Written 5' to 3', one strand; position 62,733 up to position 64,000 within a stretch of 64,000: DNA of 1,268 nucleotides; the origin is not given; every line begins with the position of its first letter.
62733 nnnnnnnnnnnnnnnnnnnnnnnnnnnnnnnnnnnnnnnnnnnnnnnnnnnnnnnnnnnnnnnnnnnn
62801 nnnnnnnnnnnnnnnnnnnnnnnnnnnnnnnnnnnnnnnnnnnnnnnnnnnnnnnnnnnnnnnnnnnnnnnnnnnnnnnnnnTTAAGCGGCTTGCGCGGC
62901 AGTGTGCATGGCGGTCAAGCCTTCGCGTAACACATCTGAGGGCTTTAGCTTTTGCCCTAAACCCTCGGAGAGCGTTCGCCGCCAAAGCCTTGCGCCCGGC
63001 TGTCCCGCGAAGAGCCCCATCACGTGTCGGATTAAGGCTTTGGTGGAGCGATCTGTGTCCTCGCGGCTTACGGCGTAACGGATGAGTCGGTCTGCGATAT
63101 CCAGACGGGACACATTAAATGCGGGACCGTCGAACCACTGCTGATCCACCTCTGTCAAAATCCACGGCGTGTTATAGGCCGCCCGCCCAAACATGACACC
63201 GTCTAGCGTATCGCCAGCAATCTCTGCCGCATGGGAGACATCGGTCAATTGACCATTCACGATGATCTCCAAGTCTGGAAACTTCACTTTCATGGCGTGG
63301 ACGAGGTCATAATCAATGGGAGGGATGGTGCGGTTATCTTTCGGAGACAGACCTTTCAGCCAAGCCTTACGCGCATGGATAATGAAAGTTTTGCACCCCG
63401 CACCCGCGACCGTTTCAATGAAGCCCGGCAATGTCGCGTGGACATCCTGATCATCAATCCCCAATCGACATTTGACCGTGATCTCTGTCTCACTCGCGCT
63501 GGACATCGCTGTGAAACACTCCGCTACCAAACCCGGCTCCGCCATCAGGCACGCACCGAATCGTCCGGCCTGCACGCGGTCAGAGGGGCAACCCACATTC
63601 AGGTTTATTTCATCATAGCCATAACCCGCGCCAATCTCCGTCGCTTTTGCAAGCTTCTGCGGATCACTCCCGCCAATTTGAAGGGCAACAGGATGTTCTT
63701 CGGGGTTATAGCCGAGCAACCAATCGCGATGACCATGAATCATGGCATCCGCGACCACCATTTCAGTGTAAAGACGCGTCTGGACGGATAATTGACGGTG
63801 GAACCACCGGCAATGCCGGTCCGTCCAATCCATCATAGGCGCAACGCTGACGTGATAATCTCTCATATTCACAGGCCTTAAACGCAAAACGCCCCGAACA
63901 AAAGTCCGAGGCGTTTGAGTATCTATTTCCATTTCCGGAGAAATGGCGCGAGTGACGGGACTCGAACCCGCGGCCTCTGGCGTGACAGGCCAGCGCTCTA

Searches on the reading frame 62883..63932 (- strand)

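Call 21: search_protein_families(library=pfam, proteins=[window:62883-63932:-], max_evalue=0.00001)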
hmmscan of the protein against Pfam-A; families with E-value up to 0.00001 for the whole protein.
window:62883-63932:- (349 aa): 1 family
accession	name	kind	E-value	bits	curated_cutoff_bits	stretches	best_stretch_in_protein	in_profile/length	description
PF01207.24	Dus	-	1.2e-71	241.9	20.4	1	30-328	2-296/311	Dihydrouridine synthase (Dus)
